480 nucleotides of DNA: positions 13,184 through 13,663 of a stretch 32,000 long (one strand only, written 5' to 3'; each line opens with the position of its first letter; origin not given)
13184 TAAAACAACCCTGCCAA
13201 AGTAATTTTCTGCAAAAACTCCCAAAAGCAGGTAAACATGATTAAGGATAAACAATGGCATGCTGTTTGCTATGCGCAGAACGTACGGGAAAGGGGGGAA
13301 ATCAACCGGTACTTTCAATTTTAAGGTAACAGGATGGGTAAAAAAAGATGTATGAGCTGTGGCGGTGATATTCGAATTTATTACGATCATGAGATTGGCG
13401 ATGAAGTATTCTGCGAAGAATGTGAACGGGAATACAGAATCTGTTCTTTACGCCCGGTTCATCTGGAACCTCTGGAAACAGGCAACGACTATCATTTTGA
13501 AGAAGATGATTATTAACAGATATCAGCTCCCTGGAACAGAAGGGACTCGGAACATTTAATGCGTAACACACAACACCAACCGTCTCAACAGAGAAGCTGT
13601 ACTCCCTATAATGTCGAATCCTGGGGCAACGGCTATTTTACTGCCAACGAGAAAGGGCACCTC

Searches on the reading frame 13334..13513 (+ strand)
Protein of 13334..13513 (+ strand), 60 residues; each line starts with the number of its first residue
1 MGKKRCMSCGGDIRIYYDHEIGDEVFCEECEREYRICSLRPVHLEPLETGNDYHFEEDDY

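Call 68: search_protein_families(library=pfam, proteins=[window:13334-13513:+], max_evalue=10)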
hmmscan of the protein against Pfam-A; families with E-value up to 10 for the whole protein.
seq(60 aa): 4 families
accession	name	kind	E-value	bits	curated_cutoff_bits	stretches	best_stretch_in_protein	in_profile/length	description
PF21344.3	Zn_ribbon_LysW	-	6.2e-05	23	27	1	5-48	2-45/46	Alpha-aminoadipate carrier protein LysW-like, globular domain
PF24042.1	DUF7351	-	0.0035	17.6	31.2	1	4-45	2-42/177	Domain of unknown function (DUF7351)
PF23897.1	DUF7245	-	0.036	14.6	27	1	2-38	2-38/119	Family of unknown function (DUF7245)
PF06044.18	DpnI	-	0.15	12.1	26.7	1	5-43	33-72/183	Dam-replacing family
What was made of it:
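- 13334..13516 (+): 60-aa LysW-like zinc-ribbon ORF with an acidic tail ending in Tyr (....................). It is the candidate substrate or carrier. PF21344, 23 bits (below GA 27) (call 68).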

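Call 69: search_solved_structures(query=window:13334-13513:+, max_evalue=10, show_alignments=3)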
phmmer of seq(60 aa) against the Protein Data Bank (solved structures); distinct sequences matched with E-value up to 10: 9.
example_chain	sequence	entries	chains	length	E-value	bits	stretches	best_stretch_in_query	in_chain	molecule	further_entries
3wwl_A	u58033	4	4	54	8.6e-06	29.4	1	5-47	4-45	Alpha-aminoadipate carrier protein LysW | OrfF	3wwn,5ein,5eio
5k2m_E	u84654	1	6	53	0.056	17.4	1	5-48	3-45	Probable lysine biosynthesis protein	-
2kwj_A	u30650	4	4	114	0.39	14.7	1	5-50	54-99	Zinc finger protein DPF3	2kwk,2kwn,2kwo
9uth_A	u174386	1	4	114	0.6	14.1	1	5-50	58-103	Zinc finger protein DPF3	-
5i3l_A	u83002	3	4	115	0.61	14.1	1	5-50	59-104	Zinc finger protein DPF3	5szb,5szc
5vab_A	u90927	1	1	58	1.5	12.9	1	1-42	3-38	ATXR5 PHD domain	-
5b79_A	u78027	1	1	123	2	12.5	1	20-50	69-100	Zinc finger protein ubi-d4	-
5vdc_A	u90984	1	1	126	3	11.9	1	20-50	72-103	Zinc finger protein ubi-d4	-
2n25_A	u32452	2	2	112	7.8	10.6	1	26-45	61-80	Zinc finger and BTB domain-containing protein 17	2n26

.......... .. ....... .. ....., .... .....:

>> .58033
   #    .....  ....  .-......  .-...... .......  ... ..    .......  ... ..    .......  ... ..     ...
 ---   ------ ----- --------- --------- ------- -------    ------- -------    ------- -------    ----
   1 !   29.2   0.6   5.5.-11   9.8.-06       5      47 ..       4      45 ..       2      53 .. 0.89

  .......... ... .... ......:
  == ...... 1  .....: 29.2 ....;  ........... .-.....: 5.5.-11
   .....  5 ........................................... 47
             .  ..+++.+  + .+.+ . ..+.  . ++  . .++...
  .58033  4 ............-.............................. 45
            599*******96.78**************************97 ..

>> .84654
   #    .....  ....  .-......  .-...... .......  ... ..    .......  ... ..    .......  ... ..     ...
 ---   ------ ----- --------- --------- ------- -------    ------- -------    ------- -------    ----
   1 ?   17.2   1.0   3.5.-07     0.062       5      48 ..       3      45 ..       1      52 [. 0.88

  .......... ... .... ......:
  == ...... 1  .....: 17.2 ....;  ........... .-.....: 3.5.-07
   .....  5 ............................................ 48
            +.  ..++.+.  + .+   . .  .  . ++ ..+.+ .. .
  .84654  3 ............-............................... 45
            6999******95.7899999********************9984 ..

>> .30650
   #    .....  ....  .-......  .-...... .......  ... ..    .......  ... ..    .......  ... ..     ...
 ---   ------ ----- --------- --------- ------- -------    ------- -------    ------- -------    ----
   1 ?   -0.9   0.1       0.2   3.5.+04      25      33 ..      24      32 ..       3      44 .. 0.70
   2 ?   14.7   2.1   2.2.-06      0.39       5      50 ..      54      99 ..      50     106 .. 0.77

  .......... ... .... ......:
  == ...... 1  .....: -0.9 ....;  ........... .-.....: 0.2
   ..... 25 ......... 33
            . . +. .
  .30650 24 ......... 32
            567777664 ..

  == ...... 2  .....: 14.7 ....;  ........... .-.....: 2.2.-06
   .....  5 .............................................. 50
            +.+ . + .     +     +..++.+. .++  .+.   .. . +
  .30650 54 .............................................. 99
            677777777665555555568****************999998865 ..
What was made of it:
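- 13334..13516 (+): Thermus LysW 3wwl E 8.6e-6 (call 69).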

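Call 73: search_protein_families(library=ncbifam, proteins=[window:13334-13513:+], max_evalue=1)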
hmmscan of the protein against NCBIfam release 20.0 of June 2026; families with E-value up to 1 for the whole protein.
seq(60 aa): 2 families
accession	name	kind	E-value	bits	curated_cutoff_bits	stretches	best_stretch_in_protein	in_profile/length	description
TIGR01206.1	lysW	equivalog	3.3e-06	26.9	53.2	1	4-46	3-44/54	lysine biosynthesis protein LysW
NF041070.1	carrier_LysW_Arch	domain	1.4e-05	25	75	1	3-49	2-50/57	alpha-aminoadipate/glutamate carrier protein LysW/ArgW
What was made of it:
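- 13334..13516 (+): TIGR01206, 26.9 bits against a cut-off of 53.2 (call 73).
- On LysW amino-group carrier proteins (for ORF 13334-13516): NF041070 scores 25, below 75 (calls 68, 73).
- Scores lie below the LysW equivalog cut-offs (call 73).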

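Call 85: find_homologous_proteins(query=window:13334-13513:+, max_evalue=0.001)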
Query seq(60 aa) (60 aa): 4 proteins with E <= 0.001 among 4 candidates.
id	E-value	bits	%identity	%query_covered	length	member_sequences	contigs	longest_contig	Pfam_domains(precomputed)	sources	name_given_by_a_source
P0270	1.4e-33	131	97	100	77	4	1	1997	-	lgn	-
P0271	1.1e-24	103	85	90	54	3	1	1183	-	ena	-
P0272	9.8e-24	100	73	100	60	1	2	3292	PF21344.4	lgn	-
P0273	1.3e-23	100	77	100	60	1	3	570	PF21344.4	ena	-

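Call 86: find_encoding_contigs(protein=P0272, flank=5000, max_places=4)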
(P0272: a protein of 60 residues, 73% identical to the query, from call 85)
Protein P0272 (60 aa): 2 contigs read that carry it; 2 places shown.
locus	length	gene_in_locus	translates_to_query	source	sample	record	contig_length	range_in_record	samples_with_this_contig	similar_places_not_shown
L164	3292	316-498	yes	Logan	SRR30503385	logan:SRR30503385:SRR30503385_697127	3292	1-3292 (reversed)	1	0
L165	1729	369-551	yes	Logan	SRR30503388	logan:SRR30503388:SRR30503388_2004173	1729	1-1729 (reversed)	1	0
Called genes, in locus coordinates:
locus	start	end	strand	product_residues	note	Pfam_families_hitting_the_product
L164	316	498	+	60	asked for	PF21344:Zn_ribbon_LysW (weak)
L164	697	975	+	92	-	-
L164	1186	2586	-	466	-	PF00072:Response_reg (weak), PF00158:Sigma54_activat, PF14532:Sigma54_activ_2, PF00004:AAA (weak), PF07728:AAA_5, PF25601:AAA_lid_14, PF02954:HTH_8 (weak)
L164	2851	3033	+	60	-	PF21344:Zn_ribbon_LysW (weak)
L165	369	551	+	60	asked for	PF21344:Zn_ribbon_LysW (weak)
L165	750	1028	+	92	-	-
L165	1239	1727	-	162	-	?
